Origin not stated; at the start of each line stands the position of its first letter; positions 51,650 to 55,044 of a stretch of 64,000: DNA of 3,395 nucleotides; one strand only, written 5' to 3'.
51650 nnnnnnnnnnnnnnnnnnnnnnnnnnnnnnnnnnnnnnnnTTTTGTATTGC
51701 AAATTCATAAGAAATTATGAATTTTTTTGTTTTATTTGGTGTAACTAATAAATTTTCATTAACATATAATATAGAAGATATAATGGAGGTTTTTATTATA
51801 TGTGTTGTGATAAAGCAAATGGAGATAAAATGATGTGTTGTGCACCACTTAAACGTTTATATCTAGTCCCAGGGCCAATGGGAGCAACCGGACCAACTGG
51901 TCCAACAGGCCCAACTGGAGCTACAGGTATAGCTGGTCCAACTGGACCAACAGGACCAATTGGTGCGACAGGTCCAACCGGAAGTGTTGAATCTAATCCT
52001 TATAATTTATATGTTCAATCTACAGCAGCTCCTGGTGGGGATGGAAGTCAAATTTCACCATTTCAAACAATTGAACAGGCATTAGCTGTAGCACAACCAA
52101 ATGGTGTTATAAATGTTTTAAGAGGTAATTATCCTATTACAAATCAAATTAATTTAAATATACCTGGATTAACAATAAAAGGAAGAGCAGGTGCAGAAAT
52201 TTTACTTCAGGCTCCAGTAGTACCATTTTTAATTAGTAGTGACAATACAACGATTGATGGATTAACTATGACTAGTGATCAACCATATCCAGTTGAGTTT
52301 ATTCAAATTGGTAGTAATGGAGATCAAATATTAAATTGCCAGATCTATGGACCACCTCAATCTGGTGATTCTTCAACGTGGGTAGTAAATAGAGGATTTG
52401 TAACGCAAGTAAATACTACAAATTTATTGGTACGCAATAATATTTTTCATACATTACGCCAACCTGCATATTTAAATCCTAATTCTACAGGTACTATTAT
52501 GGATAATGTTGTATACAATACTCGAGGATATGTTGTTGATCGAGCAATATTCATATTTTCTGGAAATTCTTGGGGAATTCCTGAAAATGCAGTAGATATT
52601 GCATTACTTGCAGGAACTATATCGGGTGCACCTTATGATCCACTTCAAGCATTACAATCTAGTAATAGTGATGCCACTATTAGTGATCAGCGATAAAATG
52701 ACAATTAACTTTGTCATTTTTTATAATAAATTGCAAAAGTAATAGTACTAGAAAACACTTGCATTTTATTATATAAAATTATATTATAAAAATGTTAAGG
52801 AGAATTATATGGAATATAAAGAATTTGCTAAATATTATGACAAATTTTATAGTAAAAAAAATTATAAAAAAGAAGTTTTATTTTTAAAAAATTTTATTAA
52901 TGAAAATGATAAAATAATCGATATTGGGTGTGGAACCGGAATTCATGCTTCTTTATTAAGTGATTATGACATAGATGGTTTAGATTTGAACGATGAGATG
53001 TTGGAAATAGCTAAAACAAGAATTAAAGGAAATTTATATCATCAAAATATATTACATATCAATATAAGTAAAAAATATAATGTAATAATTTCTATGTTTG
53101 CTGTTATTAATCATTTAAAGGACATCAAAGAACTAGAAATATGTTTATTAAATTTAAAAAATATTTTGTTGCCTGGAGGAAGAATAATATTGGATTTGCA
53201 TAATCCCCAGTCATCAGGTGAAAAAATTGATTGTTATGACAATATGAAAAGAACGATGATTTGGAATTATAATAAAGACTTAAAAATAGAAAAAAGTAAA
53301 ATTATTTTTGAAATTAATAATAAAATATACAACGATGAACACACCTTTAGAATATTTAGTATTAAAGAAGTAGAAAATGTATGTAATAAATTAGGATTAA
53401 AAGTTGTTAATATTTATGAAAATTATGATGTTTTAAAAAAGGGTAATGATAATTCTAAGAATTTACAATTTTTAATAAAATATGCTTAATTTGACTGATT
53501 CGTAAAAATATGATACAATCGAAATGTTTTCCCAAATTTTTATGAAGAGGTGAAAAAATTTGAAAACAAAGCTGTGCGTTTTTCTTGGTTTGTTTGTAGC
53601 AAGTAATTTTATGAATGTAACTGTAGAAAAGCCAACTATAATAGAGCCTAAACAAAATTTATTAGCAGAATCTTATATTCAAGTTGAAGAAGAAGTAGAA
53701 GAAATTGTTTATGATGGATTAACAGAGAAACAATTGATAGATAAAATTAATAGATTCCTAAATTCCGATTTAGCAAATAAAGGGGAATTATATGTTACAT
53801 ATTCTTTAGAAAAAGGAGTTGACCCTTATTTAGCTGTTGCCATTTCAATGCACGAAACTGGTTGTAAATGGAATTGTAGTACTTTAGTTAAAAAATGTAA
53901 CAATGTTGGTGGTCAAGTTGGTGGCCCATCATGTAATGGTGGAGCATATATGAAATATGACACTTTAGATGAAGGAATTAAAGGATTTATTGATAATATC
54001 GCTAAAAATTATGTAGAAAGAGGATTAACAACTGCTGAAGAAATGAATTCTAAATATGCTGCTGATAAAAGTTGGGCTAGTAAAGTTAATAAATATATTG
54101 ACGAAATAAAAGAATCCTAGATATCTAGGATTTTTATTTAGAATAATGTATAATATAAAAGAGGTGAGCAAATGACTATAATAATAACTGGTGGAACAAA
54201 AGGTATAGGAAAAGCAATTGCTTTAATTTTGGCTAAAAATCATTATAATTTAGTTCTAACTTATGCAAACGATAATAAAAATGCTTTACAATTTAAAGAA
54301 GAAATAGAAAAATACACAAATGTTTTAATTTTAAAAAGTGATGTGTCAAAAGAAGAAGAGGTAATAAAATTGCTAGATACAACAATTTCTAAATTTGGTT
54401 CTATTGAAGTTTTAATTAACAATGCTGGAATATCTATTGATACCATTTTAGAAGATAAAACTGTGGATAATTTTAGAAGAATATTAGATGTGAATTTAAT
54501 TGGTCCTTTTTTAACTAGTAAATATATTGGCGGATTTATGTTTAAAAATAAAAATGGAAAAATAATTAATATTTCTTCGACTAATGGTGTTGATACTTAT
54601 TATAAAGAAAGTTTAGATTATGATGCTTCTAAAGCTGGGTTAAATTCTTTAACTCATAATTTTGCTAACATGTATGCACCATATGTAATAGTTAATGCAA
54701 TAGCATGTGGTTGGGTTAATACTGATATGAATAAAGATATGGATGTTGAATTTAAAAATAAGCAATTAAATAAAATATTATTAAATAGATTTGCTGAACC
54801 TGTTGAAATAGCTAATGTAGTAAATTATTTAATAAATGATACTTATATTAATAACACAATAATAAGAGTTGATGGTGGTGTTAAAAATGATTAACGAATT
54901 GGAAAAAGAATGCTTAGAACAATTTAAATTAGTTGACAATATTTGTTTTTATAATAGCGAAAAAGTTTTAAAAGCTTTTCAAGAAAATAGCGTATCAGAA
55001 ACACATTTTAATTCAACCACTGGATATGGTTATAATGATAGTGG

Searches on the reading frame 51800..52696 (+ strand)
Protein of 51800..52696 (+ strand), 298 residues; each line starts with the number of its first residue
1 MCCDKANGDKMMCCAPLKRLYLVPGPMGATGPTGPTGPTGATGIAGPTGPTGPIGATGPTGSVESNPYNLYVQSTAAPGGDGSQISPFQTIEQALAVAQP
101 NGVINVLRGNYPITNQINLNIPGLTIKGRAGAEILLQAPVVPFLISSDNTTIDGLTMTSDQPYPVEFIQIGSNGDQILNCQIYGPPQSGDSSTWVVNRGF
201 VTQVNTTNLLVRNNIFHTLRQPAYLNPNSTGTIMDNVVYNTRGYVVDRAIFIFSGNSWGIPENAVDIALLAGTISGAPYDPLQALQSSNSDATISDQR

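Call 18: search_protein_families(library=pfam, proteins=[window:51800-52696:+], max_evalue=0.0001)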
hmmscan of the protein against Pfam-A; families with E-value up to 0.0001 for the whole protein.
window:51800-52696:+ (298 aa): 3 families
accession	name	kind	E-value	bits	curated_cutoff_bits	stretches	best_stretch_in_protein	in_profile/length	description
PF01391.23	Collagen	-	3.1e-06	27.3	27.2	1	24-61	3-40/60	Collagen triple helix repeat (20 copies)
PF07602.17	DUF1565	-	2.1e-05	24.4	20.3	0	81-114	8-41/257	Protein of unknown function (DUF1565)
PF13229.12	Beta_helix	-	3.5e-05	23.9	25.9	1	144-256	28-124/158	Right handed beta helix region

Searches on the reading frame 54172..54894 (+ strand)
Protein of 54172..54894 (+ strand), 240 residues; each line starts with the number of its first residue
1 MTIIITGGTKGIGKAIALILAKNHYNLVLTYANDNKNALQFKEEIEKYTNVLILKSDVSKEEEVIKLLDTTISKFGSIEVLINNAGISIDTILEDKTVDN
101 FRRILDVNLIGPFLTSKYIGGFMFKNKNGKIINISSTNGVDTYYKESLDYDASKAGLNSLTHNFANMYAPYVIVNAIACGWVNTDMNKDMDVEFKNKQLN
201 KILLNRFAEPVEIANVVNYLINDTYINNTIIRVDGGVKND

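Call 18: search_protein_families(library=pfam, proteins=[window:54172-54894:+], max_evalue=0.0001)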
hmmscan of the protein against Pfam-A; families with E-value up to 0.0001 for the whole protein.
window:54172-54894:+ (240 aa): 3 families
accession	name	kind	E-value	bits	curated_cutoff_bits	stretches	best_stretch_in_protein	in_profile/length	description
PF13561.12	adh_short_C2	-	2.8e-46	158.5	27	1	10-237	6-235/236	Enoyl-(Acyl carrier protein) reductase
PF00106.31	adh_short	-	4.2e-46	157.3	26.6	1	2-190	2-190/195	short chain dehydrogenase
PF08659.16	KR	-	2.1e-11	44.5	22.6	1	2-108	2-112/180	KR domain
